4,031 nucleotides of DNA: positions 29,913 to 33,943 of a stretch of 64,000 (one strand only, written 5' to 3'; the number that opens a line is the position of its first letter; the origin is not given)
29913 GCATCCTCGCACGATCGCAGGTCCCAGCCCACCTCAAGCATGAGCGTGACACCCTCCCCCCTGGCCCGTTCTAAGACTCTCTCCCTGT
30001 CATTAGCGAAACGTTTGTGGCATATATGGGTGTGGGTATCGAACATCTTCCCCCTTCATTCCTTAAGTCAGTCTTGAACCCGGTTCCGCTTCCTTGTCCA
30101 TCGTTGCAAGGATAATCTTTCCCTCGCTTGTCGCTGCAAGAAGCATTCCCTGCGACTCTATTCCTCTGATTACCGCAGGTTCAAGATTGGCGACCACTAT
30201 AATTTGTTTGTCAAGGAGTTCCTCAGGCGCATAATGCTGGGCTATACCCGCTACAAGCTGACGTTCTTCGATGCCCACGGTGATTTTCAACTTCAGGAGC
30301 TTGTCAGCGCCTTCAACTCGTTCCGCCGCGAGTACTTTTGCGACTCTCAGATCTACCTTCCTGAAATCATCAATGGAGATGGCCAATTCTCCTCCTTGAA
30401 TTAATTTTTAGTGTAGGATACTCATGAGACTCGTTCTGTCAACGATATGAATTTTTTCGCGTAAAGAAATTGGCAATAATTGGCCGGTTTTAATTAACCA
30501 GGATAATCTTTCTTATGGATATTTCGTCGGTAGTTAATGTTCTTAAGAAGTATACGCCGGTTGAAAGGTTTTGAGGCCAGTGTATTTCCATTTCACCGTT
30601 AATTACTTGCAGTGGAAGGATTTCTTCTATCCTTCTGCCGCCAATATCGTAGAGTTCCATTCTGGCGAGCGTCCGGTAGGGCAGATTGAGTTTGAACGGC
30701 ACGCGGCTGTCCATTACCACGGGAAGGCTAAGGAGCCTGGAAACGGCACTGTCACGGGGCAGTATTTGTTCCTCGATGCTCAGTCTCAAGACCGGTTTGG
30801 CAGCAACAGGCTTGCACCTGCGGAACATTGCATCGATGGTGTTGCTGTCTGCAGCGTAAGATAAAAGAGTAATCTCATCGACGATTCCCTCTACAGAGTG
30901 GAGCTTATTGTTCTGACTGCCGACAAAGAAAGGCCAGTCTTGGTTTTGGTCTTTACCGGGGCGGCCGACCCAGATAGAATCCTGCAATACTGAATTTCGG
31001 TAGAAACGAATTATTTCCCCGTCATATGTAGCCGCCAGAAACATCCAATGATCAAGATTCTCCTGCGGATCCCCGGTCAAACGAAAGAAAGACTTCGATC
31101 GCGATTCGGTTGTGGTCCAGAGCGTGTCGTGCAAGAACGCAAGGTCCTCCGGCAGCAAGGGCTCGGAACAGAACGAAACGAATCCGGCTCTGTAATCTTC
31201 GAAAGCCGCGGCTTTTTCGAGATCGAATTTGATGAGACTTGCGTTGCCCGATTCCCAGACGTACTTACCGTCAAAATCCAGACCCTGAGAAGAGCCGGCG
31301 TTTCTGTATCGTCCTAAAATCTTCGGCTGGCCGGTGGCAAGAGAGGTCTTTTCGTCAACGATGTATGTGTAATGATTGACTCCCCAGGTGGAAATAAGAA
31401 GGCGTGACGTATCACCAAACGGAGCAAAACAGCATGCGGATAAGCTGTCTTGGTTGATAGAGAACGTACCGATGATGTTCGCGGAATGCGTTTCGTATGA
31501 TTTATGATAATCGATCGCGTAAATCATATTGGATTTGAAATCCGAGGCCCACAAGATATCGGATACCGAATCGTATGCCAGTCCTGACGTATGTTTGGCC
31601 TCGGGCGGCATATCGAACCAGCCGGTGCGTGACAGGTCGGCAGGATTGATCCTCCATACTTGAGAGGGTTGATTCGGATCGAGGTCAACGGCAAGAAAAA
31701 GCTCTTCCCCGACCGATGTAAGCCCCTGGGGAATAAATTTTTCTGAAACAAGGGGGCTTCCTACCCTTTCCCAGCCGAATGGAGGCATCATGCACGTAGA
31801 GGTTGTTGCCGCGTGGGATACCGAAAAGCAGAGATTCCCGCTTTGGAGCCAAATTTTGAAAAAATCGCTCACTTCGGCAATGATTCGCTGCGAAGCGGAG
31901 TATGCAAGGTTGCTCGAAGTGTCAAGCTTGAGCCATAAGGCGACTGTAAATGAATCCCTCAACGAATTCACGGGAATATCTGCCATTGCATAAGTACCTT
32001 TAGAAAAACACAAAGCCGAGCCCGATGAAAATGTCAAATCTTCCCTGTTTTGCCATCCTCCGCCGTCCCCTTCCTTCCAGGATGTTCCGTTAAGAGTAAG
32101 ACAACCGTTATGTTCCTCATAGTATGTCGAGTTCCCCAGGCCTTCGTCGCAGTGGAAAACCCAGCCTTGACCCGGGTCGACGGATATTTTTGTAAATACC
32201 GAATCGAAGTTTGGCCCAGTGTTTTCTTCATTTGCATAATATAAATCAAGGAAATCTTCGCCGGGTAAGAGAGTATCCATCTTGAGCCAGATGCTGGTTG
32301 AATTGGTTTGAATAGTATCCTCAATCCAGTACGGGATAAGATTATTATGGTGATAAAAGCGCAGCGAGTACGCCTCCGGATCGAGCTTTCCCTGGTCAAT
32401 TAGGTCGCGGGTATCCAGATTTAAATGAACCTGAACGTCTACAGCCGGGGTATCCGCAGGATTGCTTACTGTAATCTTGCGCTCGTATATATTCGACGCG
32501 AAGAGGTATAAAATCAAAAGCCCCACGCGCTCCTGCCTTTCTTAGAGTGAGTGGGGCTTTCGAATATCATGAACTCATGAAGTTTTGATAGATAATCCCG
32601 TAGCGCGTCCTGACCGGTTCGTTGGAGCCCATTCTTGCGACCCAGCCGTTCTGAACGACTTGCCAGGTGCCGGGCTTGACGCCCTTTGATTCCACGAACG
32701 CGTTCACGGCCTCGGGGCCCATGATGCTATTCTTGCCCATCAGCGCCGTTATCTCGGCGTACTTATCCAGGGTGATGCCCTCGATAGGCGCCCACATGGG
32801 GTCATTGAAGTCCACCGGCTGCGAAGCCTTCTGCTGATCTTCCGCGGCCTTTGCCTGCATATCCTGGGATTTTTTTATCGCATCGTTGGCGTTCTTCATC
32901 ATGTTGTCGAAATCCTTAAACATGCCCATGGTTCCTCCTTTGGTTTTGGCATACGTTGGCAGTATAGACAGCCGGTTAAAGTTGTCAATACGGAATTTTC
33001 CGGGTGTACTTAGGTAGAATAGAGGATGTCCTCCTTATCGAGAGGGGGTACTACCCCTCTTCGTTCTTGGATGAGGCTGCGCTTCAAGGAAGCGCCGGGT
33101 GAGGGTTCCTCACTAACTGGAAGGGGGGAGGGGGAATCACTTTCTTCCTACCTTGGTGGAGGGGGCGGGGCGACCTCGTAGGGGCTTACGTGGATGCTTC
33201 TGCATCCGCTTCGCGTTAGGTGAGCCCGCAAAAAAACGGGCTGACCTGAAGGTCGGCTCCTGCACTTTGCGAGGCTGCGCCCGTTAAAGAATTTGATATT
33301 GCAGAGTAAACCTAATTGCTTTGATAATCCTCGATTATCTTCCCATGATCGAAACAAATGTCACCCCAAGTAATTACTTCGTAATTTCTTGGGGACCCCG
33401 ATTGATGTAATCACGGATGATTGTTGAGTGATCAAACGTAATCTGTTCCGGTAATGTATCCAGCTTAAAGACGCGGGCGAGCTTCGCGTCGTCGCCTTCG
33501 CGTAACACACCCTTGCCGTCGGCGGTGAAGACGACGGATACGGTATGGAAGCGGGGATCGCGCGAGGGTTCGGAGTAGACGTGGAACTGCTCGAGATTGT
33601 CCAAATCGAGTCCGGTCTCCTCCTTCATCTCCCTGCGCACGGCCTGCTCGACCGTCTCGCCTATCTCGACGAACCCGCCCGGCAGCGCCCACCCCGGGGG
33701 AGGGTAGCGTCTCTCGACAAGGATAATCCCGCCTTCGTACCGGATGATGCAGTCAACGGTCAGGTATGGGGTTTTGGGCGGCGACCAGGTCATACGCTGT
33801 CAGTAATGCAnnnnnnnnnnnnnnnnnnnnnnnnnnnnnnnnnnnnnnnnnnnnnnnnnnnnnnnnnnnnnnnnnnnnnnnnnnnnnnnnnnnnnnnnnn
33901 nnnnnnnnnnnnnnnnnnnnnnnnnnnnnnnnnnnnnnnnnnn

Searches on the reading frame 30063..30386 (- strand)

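Call 40: search_protein_families(library=pfam, proteins=[window:30063-30386:-], max_evalue=0.001)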
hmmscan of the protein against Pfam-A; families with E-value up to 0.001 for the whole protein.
window:30063-30386:- (107 aa): 1 family
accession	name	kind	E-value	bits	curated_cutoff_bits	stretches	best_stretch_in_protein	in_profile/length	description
PF01588.26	tRNA_bind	-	4.1e-30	104.2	27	1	13-105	1-96/96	Putative tRNA binding domain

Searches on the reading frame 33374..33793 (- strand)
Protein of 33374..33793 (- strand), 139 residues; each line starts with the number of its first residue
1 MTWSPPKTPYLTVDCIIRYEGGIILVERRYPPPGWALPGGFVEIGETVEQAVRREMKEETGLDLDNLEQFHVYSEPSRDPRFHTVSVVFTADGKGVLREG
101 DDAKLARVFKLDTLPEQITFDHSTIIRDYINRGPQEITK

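Call 40: search_protein_families(library=pfam, proteins=[window:33374-33793:-], max_evalue=0.001)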
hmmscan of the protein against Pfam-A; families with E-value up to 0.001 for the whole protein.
window:33374-33793:- (139 aa): 1 family
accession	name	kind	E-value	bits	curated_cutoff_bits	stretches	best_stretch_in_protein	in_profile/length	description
PF00293.34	NUDIX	-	1.1e-24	87.4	21.1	1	11-128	4-133/134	NUDIX domain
